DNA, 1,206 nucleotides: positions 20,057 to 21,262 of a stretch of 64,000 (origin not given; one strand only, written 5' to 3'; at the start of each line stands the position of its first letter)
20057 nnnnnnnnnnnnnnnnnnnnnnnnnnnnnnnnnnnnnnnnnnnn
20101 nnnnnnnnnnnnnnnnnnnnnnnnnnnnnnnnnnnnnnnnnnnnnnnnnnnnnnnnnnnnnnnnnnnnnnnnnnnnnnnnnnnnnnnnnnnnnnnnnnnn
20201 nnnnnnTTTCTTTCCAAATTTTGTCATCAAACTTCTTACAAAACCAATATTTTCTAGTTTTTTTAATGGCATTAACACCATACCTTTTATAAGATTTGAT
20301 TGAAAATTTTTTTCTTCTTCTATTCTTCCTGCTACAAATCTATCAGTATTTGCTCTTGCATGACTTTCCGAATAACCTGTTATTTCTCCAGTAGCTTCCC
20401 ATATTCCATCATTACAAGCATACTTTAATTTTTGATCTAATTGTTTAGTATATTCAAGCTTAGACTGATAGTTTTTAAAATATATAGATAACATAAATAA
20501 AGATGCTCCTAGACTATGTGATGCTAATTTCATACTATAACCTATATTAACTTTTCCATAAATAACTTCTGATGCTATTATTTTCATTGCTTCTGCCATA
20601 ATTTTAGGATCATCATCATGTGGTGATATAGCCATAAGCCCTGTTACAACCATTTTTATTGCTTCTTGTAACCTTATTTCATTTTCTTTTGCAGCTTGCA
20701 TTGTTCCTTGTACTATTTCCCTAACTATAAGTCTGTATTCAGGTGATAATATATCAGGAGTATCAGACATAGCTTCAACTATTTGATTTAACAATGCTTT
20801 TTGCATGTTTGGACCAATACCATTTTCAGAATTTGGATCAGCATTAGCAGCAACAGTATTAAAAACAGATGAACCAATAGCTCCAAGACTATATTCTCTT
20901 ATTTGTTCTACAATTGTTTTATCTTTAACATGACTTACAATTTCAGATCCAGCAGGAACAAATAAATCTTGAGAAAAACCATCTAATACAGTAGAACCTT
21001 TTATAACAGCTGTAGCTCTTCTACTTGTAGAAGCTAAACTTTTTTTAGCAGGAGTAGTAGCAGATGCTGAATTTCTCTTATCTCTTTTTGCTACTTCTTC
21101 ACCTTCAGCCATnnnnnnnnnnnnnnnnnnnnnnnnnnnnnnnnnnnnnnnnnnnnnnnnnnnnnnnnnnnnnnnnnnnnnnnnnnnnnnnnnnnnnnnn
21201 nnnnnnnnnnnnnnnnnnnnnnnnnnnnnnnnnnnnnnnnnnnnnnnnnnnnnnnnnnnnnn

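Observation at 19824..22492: Tandem paralogues defining an unrecognised helical domain (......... motif) followed by a small partner gene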

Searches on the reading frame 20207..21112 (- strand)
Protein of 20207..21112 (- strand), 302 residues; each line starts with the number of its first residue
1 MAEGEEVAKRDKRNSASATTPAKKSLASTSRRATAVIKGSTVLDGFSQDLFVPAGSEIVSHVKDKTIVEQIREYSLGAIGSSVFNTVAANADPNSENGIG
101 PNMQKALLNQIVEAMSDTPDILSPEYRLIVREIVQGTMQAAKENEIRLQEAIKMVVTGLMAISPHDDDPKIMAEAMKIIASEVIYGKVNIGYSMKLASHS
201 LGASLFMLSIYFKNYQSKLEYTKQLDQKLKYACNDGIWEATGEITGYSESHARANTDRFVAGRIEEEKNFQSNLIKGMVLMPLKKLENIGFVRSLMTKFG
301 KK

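Call 4: search_protein_families(library=pfam, proteins=[window:20207-21112:-], max_evalue=1)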
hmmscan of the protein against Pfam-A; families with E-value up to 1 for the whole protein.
window:20207-21112:- (302 aa): 2 families
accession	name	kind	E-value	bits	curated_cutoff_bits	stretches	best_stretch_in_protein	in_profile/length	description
PF02077.20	SURF4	-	0.03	14.4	27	1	158-223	164-228/267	SURF4 family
PF25567.1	TPR_SYO1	-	0.13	12.2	27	1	88-177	105-190/259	SYO1-like, TPR repeats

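Call 8: find_homologous_proteins(query=window:20207-21112:-, max_evalue=0.001)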
Query window:20207-21112:- (302 aa): 63 proteins with E <= 0.001 among 1608 candidates.
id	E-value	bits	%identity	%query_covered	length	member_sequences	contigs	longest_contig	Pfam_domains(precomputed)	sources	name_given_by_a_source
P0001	3.3e-182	622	96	100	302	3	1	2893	-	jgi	jgi:hypothetical protein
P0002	5.0e-181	618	93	100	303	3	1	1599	-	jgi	jgi:hypothetical protein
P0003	1.8e-173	593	89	100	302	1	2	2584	-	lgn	-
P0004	6.4e-161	552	81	100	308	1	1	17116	-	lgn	-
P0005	1.1e-159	548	81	100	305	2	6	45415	-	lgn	-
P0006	2.6e-159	547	80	100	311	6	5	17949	-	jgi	jgi:hypothetical protein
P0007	3.4e-159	546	80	99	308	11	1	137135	-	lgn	-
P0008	1.9e-158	544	82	100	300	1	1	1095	-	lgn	-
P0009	6.5e-158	542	80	100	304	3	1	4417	-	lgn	-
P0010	1.2e-157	541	79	100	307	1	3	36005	-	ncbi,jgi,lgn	-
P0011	1.9e-157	540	82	100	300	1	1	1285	-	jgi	-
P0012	1.3e-155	534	80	100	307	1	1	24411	-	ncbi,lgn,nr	ncbi:MAG: hypothetical protein H7263_13920 [Candidatus Sericytochromatia bacterium]|nr:hypothetical 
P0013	2.9e-155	533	84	93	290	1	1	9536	-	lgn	-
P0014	6.2e-153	526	78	99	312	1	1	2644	-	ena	-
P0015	3.1e-152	523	84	92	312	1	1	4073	-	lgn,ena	-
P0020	2.8e-146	504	74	100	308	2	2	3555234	-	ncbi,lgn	ncbi:MAG: hypothetical protein U0457_01310 [Candidatus Sericytochromatia bacterium]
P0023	7.0e-132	457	71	96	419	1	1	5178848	-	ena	-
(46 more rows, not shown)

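Call 9: search_protein_families(library=ncbifam, proteins=[window:20207-21112:-], max_evalue=1)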
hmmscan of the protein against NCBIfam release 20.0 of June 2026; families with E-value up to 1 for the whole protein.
window:20207-21112:- (302 aa): 0 families

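Call 10: search_protein_families(library=phrogs, proteins=[window:20207-21112:-], max_evalue=0.1)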
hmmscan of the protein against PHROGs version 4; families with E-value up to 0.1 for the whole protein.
window:20207-21112:- (302 aa): 0 families

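Call 11: find_encoding_contigs(protein=P0020, flank=10000, max_places=2)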
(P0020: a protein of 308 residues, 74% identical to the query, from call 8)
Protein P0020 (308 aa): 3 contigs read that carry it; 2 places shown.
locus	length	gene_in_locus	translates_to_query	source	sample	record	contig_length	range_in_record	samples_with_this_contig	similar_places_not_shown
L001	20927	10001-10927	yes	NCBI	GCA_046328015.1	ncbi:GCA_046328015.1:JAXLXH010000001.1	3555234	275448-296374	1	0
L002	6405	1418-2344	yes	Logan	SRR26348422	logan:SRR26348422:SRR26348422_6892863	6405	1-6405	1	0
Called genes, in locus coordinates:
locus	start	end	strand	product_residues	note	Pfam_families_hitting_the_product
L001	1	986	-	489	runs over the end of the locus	PF00590:TP_methylase, PF03819:MazG, PF01503:PRA-PH (weak), PF03819:MazG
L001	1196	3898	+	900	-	PF00069:Pkinase, PF07714:PK_Tyr_Ser-Thr, PF06293:Kdo (faint), PF01636:APH (faint), PF14531:Kinase-like (faint), PF00069:Pkinase, PF07714:PK_Tyr_Ser-Thr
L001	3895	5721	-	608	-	PF12895:ANAPC3 (faint), PF13174:TPR_6 (faint), PF13181:TPR_8 (faint), PF13414:TPR_11 (faint), PF13424:TPR_12 (faint), PF13428:TPR_14 (faint), PF00515:TPR_1 (weak), PF07719:TPR_2 (weak), +3 more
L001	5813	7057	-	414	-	-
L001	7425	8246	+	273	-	PF23023:Anti-Pycsar_Apyc1, PF00753:Lactamase_B, PF12706:Lactamase_B_2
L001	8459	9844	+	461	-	-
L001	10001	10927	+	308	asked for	-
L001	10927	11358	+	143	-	-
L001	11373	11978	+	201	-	-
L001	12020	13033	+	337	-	PF03372:Exo_endo_phos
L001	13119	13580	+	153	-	PF14588:YjgF_endoribonc, PF01042:Ribonuc_L-PSP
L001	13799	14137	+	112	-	PF20321:DUF6616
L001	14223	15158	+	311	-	PF00482:T2SSF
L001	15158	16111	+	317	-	PF03706:LPG_synthase_TM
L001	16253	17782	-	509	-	PF00089:Trypsin, PF13365:Trypsin_2, PF00595:PDZ, PF12812:PDZ_1 (faint), PF13180:PDZ_2, PF17820:PDZ_6, PF13180:PDZ_2, PF17820:PDZ_6 (weak)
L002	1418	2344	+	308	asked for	-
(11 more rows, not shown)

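Call 12: find_encoding_contigs(protein=P0023, flank=10000, max_places=2)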
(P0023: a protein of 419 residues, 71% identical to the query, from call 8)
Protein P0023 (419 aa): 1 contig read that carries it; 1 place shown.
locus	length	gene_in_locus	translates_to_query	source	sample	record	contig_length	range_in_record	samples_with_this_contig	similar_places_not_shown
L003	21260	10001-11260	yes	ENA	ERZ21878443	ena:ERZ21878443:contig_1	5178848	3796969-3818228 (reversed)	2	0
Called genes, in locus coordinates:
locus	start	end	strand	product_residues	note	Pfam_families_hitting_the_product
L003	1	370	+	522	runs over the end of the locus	PF12161:HsdM_N, PF02384:N6_Mtase, PF01170:UPF0020, PF07669:Eco57I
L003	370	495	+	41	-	-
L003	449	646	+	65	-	-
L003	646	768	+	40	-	-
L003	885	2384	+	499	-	-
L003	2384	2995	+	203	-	PF04480:DUF559, PF18741:MTES_1575 (weak)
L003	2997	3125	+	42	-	-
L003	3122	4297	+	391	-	PF01420:Methylase_S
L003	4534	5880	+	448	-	PF13304:AAA_21, PF13175:AAA_15 (weak)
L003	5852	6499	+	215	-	PF13707:RloB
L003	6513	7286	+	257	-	PF02900:LigB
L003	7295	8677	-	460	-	PF19892:DUF6365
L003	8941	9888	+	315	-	-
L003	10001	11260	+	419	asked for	-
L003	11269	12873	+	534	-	-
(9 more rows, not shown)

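Call 21: search_solved_structures(query=A1, max_evalue=10)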
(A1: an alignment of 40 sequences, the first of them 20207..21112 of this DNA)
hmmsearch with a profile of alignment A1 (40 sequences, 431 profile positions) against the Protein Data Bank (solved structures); distinct sequences matched with E-value up to 10: 5.
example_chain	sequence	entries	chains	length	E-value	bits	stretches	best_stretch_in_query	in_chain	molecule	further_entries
7mpw_A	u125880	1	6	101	0.21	13.5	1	265-302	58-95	BMC domain-containing protein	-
7mn4_A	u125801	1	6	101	0.31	13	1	265-302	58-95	BMC domain-containing protein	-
4qiv_A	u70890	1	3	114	0.31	12.9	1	265-303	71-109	Bacterial microcompartments family protein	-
21vq_V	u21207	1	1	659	0.5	12.3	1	12-148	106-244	Phi92_gp134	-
1tfp_A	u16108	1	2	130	2.5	10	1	361-397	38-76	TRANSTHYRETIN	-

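Call 29: predict_structure(alignment_id=A1)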
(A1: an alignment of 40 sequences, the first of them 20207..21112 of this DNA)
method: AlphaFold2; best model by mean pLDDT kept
length: 302 residues; sequences in the alignment: 40
mean_pLDDT: 80.1   pTM: 0.70
mean pLDDT of the five models: 80.1, 79.7, 79.6, 79.2, 78.5
residues with pLDDT >= 90: 160; 70-90: 60; 50-70: 27; < 50: 55
segments of 3 or more residues with pLDDT < 50: 1-9, 11-35, 41-47, 54-62
pLDDT, mean of each block of 10 residues (from residue 1): 43 44 42 47 46 47 71 88 97 94 95 89 91 96 95 95 89 95 93 94 94 83 93 95 90 94 94 79 63 70 53
secondary structure, 60 per line:
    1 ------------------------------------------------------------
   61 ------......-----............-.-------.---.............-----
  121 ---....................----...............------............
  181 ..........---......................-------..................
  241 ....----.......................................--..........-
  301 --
elements in order: H67-72 H78-89 H103-115 H124-143 H148-162 H169-190 H194-215 H223-244 H249-287 H290-299

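Call 32: fold_search(model_id=the predicted structure, library=pdb)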
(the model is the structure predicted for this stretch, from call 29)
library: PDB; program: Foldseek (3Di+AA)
matches with E <= 10: 1057; with E <= 0.001: 0
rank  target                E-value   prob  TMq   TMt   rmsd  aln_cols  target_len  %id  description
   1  5cwb                  3.3e-03  1.00  0.48  0.69   4.6       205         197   14  Crystal structure of de novo designed helical repeat protein DHR4 (released 2015-12-16)
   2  8cws_A                1.2e-02  1.00  0.47  0.33   6.1       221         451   14  Accurate computational design of genetically encoded 3D protein crystals (released 2023-11-01)
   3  7mwr_B                2.9e-02  1.00  0.37  0.43   9.2       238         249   10  Structure of De Novo designed beta sheet heterodimer LHD101A53/B4 (released 2022-01-19)
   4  8cwy_A                4.0e-02  1.00  0.49  0.35   6.7       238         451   14  Accurate computational design of genetically encoded 3D protein crystals (released 2023-11-01)
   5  5cwd                  5.7e-02  0.98  0.25  0.39  12.0       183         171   14  Crystal structure of de novo designed helical repeat protein DHR7 (released 2015-12-16)
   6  6w2v_B                6.8e-02  0.90  0.22  0.27  16.4       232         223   13  Junction 23, DHR14-DHR18 (released 2020-04-15)
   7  1key_C                1.4e-01  0.47  0.18  0.22  12.6       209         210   16  Crystal Structure of Mouse Testis/Brain RNA-binding Protein (TB-RBP) (released 2002-07-03)
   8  6u1s_A                1.5e-01  0.92  0.30  0.29  11.6       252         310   13  Cryo-EM structure of a de novo designed 16-helix transmembrane nanopore, TMHC8_R. (released 2020-08-19)
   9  7v6p                  1.5e-01  0.63  0.19  0.23  18.3       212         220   14  Crystal structure of human sNASP TPR domain (released 2021-12-29)
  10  5k7v_A                1.8e-01  0.85  0.27  0.29  10.2       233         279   12  Computational Design of Self-Assembling Cyclic Protein Homooligomers (released 2017-04-12)
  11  3n71                  1.8e-01  0.47  0.16  0.12  17.5       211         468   11  Crystal structure of cardiac specific histone methyltransferase SmyD1 (released 2010-10-13)
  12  4d0p                  2.2e-01  0.21  0.14  0.13  18.4       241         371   13  Crystal structure of human CSN4 (released 2014-07-23)
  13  8fin_B                2.3e-01  0.92  0.28  0.41   8.9       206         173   11  Multi-state design of two-state switchable hinge proteins (released 2023-08-16)
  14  9f7x_A                2.3e-01  0.38  0.20  0.22  17.3       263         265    9  Human PPARgamma ligand binding domain in complex with co-activator 1alpha peptide and bisphenol B (BPB) (released 2024-07-10)
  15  3kra_D                2.4e-01  0.44  0.21  0.22  13.7       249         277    8  Mint heterotetrameric geranyl pyrophosphate synthase in complex with magnesium (released 2010-02-23)
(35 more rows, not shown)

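Call 34: search_protein_representatives(alignment_id=A1)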
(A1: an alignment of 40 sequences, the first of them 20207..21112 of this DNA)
Query: 40 sequences, 431 profile positions. Proteins with E-value up to 0.001 (for the whole library): 30; up to 1e-10: 26; up to 1e-30: 18. The best 30 are listed.
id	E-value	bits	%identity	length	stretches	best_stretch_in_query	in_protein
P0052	2.3e-197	672.4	-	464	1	1-431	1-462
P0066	1.1e-144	498.9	-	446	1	1-418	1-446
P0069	8.7e-129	446.5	-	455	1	15-417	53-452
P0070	1.3e-127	442.7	-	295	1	121-418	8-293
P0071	7.9e-119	413.7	-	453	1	8-417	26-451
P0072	5.3e-118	410.9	-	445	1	24-417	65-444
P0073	4.7e-116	404.5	-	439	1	23-417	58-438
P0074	8.4e-111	387.2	-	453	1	12-417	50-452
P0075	3.3e-110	385.3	-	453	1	13-415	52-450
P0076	1.3e-100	353.6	-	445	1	43-429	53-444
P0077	1.6e-96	340.2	-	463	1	23-423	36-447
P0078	9.3e-91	321.2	-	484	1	17-418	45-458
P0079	1.8e-71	257.6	-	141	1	281-417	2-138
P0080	6.4e-64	232.7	-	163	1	130-282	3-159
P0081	9.8e-51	189.3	-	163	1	162-277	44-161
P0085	2.7e-27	112.1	-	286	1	172-407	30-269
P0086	2.0e-26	109.2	-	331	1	252-322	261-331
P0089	4.1e-23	98.3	-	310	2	254-408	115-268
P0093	7.6e-09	51.3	-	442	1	181-403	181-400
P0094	8.5e-08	47.8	-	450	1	257-399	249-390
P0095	2.4e-07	46.3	-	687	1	235-398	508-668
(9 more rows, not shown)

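Call 36: fold_search(model_id=the predicted structure, library=viral)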
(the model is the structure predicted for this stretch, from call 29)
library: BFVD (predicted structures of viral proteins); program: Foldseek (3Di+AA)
matches with E <= 10: 710; with E <= 0.001: 0
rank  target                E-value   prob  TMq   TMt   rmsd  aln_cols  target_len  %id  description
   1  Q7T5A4                1.4e-02  0.75  0.16  0.10  22.2       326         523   10  Polyprotein (Fragment) [Onion yellow dwarf virus]
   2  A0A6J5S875            5.2e-02  0.69  0.19  0.09  34.9       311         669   15  Uncharacterized protein [uncultured Caudovirales phage]
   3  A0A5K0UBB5            6.2e-02  0.51  0.16  0.16  31.8       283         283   10  Putative t-snare protein [Yasminevirus sp. GU-2018]
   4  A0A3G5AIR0            6.5e-02  0.54  0.16  0.17  29.6       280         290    8  Syntaxin-2 isoform X3 [Sylvanvirus sp.]
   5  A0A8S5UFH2            9.2e-02  0.18  0.12  0.11  24.6       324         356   12  Uncharacterized protein [Myoviridae sp. ctcyQ27]
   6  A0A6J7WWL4            1.4e-01  0.75  0.20  0.14  23.5       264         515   12  Uncharacterized protein [uncultured Caudovirales phage]
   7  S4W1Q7                1.5e-01  0.28  0.17  0.15  18.3       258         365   12  F-box incomplete domain containing protein [Pandoravirus salinus]
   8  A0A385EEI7            1.8e-01  0.33  0.16  0.17  28.8       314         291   10  Uncharacterized protein [Caulobacter phage CcrBL9]
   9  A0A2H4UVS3            2.2e-01  0.51  0.19  0.24  17.0       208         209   12  Glycosyl transferase [Bodo saltans virus]
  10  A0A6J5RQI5            2.7e-01  0.38  0.17  0.10  14.7       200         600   12  Uncharacterized protein [uncultured Caudovirales phage]
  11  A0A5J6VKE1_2          2.7e-01  0.38  0.20  0.09  19.5       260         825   12  Uncharacterized protein [Megaviridae environmental sample]
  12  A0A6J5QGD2            2.7e-01  0.30  0.20  0.10  28.5       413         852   11  Phage P22-like portal protein [uncultured Caudovirales phage]
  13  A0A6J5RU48            2.9e-01  0.20  0.14  0.10  29.5       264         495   11  Uncharacterized protein [uncultured Caudovirales phage]
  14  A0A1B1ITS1            3.1e-01  0.18  0.16  0.05  23.4       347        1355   13  (no name in the UniProt tables at hand)
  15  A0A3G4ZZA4            3.2e-01  0.47  0.23  0.20  19.2       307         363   12  Uncharacterized protein [Gaeavirus sp.]
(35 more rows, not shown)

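Call 51: search_protein_families(library=pfam, alignment_id=A1, max_evalue=1)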
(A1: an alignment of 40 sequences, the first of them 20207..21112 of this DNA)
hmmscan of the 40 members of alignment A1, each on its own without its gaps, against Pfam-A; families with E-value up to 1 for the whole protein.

A. member 1, window:20207-21112:- (302 aa): 2 families
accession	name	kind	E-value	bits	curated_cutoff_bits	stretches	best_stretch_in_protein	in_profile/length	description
PF02077.20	SURF4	-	0.03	14.4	27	1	158-223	164-228/267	SURF4 family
PF25567.1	TPR_SYO1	-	0.13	12.2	27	1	88-177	105-190/259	SYO1-like, TPR repeats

B. families by the number of members that match (of 40 scanned): 26 families (the first 25 are shown)
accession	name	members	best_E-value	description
PF02077.20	SURF4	10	0.018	SURF4 family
PF02724.19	CDC45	8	0.13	CDC45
PF25567.1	TPR_SYO1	7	0.012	SYO1-like, TPR repeats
PF10501.15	Ribosomal_L50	4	0.096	Ribosomal subunit 39S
PF25216.1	Volactin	3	0.012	Volactin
PF06050.19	HGD-D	3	0.02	2-hydroxyglutaryl-CoA dehydratase, D-component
PF19997.5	ivWA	2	0.031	vWA domain found in the FtsH ternary systems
PF04119.17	HSP9_HSP12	2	0.071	Heat shock protein 9/12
PF20302.4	HisK-N-like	2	0.12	HisK-N-like globin domain of the ASK signalosome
PF19169.5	DUF5851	2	0.18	Family of unknown function (DUF5851)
PF06911.18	Senescence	1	0.0072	Senescence domain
PF20572.3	DUF6781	1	0.029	Family of unknown function (DUF6781)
PF05542.16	DUF760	1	0.032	Protein of unknown function (DUF760)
PF12724.12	Flavodoxin_5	1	0.034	Flavodoxin domain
PF23190.1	LHD_TRPY1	1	0.056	TRPY1 N-terminal linker helical domain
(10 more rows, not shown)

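Call 52: search_protein_families(library=pfam, proteins=[P0085, P0089, P0093, P0094, P0095, P0086], max_evalue=0.1)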
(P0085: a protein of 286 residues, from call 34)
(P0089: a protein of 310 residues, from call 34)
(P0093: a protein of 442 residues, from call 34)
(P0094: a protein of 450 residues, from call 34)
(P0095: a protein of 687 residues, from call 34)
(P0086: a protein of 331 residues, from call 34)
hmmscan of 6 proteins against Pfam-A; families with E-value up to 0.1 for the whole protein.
P0085 (286 aa): 0 families

P0089 (310 aa): 0 families

P0093 (442 aa): 0 families

P0094 (450 aa): 19 families
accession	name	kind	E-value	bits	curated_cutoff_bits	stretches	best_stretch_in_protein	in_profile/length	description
PF07719.23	TPR_2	-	8.5e-19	66.5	27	2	41-69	3-31/34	Tetratricopeptide repeat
PF00515.34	TPR_1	-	5e-17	61.4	27.8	2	41-68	3-30/34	Tetratricopeptide repeat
PF13432.12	TPR_16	-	8e-15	55.4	32.7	3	43-99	1-57/65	Tetratricopeptide repeat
PF13181.12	TPR_8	-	6.8e-14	51.2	25.7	3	40-69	2-31/34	Tetratricopeptide repeat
PF14559.12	TPR_19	-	5.4e-13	49.5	25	3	54-112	6-63/68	Tetratricopeptide repeat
PF13431.12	TPR_17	-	7.4e-12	45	24.4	1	27-59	1-33/34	Tetratricopeptide repeat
PF13371.12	TPR_9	-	2.3e-11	44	35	1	14-72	4-62/73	Tetratricopeptide repeat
PF13428.12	TPR_14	-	2.7e-11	43.4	23.5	3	41-81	3-43/44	Tetratricopeptide repeat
PF13414.12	TPR_11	-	2.3e-10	40.5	26.8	2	80-112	1-33/42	TPR repeat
PF13424.12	TPR_12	-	3.2e-10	40.5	30.1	3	41-101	5-73/77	Tetratricopeptide repeat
PF12895.13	ANAPC3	-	1.2e-09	38.7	27.2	2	18-98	2-81/82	Anaphase-promoting complex, cyclosome, subunit 3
PF23914.1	TPR_CcmH_CycH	-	1.2e-06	28.9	42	1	28-136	39-150/158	Cytochrome c-type biogenesis protein H TPR domain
PF13374.12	TPR_10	-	4.6e-05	23.7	27.5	0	46-68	9-31/42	Tetratricopeptide repeat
PF13174.12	TPR_6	-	0.00011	23.1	26.3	0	41-67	2-28/33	Tetratricopeptide repeat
PF25063.1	ARM_TT21_C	-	0.00088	19.6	35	1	40-128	96-185/209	Tetratricopeptide repeat protein 21 C-terminal ARM domain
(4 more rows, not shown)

P0095 (687 aa): 0 families

P0086 (331 aa): 0 families

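Call 61: find_encoding_contigs(protein=P0094, flank=6000, max_places=2)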
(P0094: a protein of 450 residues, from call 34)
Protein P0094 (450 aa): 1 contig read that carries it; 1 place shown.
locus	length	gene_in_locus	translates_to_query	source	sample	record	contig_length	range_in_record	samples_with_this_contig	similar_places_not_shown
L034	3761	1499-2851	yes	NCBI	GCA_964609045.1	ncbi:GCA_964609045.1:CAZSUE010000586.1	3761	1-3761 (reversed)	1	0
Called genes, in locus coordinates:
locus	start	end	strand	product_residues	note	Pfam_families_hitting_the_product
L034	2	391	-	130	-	?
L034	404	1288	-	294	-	PF12146:Hydrolase_4, PF00561:Abhydrolase_1, PF12697:Abhydrolase_6, PF00756:Esterase (weak), PF00561:Abhydrolase_1, PF08386:Abhydrolase_4 (weak)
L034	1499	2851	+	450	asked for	PF13371:TPR_9, PF14559:TPR_19 (weak), PF12895:ANAPC3 (weak), PF00515:TPR_1 (weak), PF07719:TPR_2 (weak), PF13424:TPR_12 (weak), PF13432:TPR_16, PF14559:TPR_19 (weak), +5 more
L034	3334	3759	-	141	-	?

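Call 62: find_encoding_contigs(protein=P0095, flank=6000, max_places=2)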
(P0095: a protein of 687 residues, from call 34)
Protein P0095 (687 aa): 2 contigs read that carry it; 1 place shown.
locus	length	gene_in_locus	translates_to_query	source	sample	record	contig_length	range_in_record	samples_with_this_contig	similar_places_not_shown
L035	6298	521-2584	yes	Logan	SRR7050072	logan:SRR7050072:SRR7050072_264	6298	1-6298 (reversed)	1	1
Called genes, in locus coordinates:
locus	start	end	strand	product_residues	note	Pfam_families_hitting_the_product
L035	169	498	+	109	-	PF01906:YbjQ_1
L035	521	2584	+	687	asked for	-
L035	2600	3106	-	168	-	-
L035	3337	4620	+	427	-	PF00246:Peptidase_M14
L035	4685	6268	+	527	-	-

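Call 63: find_encoding_contigs(protein=P0089, flank=6000, max_places=2)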
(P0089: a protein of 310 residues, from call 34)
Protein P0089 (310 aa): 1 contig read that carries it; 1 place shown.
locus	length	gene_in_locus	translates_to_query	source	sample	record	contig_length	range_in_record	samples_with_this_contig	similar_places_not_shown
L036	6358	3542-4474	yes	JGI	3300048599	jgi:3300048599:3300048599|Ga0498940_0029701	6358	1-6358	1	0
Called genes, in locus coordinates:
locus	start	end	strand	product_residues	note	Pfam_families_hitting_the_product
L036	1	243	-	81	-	?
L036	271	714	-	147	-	-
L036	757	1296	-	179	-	-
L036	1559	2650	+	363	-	-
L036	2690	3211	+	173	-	-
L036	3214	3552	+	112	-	-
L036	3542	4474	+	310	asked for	-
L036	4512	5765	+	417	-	-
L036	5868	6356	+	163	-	?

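Call 73: search_protein_families(library=padloc, proteins=[window:20207-21112:-], max_evalue=0.1)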
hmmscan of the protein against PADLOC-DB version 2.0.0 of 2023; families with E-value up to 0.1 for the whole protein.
window:20207-21112:- (302 aa): 1 family
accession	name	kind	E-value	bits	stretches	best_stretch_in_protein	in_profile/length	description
PDLC00276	PtuA1|PtuA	-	0.028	11.8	1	95-146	104-155/239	AAA ATPase domain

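Call 81: search_solved_structures(query=A6, max_evalue=10)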
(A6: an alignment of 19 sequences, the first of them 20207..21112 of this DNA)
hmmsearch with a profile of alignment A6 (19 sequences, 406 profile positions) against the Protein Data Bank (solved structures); distinct sequences matched with E-value up to 10: 4.
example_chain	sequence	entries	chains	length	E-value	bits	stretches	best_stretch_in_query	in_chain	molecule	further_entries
6ica_A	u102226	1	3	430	0.63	12.3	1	323-356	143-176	Aminopeptidase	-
6zj3_SK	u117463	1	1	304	1.1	11.6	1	28-143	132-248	Ribosomal protein eS8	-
29vf_O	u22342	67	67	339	4.8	9.4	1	19-75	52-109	TATA-box-binding protein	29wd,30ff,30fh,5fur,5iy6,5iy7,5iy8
9ijj_A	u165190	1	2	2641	9.1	8.5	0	34-136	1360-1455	Cilia and flagella associated protein 46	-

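Call 83: find_related_loci(query=A1, collection=genome_contigs, flank=4000)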
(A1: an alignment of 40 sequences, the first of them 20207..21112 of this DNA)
Query A1 (302 aa) in genome_contigs; peptide patterns used: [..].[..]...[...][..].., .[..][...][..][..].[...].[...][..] (x = any residue, [..] = any of these).
163 stretches matched a pattern; 16 encode a relative of the query (tblastn E <= 1e-3); 16 distinct loci.
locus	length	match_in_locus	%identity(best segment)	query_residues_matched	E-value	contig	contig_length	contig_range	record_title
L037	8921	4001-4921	80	1-302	6e-171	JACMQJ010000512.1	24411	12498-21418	MAG: Candidatus Sericytochromatia bacterium isolate LF-bin-423 FL-bin-423-contig-k141_1474488, whole genome shotgun sequ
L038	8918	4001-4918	82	1-302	2e-175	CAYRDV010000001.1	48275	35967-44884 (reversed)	MAG TPA_asm: uncultured Candidatus Sericytochromatia bacterium isolate binchicken_co248_139 genome assembly, contig: NOD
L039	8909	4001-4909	76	1-302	8e-164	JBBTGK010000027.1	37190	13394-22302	MAG: Cyanobacteriota bacterium isolate H41-bin165_1 H41_bin165_1_000000000027, whole genome shotgun sequence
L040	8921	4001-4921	74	1-302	1e-158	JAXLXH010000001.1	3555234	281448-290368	MAG: Candidatus Sericytochromatia bacterium isolate STL-CYA2 C3.87.fa-1, whole genome shotgun sequence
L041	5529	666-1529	66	15-301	3e-135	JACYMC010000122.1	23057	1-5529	MAG: Candidatus Sericytochromatia bacterium isolate T60_A2020_004 NODE_1872_length_23057_cov_10.4343, whole genome shotg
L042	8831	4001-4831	67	27-301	9e-135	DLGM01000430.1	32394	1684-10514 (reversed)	MAG TPA_asm: Cyanobacteria bacterium UBA7694 UBA7694_contig_54779, whole genome shotgun sequence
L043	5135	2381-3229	66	21-301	8e-134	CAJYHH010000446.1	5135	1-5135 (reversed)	MAG: Candidatus Sericytochromatia bacterium isolate maxbin_SP350_1.003_cleaned genome assembly, contig: k127_118170, who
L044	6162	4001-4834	66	27-301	1e-131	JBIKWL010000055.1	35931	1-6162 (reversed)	MAG: Candidatus Sericytochromatia bacterium isolate ME2015-09-13_3300035666_group6_bin207 Rohwer_bin1392_scaffold_747_c1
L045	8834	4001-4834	67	27-301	4e-131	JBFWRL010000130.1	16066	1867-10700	MAG: Candidatus Sericytochromatia bacterium isolate CA_2019_TPBF_205 NODE_16163_length_16066_cov_4.830918_TPBF, whole ge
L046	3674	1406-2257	66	21-301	2e-134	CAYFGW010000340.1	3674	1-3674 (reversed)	MAG TPA_asm: uncultured Candidatus Sericytochromatia bacterium isolate ERP003628_co1_38 genome assembly, contig: NODE_27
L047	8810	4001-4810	67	33-301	5e-131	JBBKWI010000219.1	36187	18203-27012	MAG: Candidatus Sericytochromatia bacterium isolate metabat_bins.305 k119_4127845, whole genome shotgun sequence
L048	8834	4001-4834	67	27-301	6e-131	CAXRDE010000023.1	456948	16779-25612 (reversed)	MAG: Candidatus Sericytochromatia bacterium isolate CJ05B_2.89 genome assembly, contig: k141_198261, whole genome shotgu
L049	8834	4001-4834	66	27-301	2e-130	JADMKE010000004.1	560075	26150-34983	MAG: Candidatus Sericytochromatia bacterium isolate MAG_89 NODE_7_length_560075_cov_19.663200, whole genome shotgun sequ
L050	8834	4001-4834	66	27-301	2e-130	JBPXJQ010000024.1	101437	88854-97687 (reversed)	MAG: Candidatus Blackallbacteria bacterium isolate mt_P12 k141_211358, whole genome shotgun sequence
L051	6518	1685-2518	66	27-301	2e-130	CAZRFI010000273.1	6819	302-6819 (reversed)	MAG TPA_asm: uncultured Candidatus Sericytochromatia bacterium isolate binchicken_co266_209 genome assembly, contig: NOD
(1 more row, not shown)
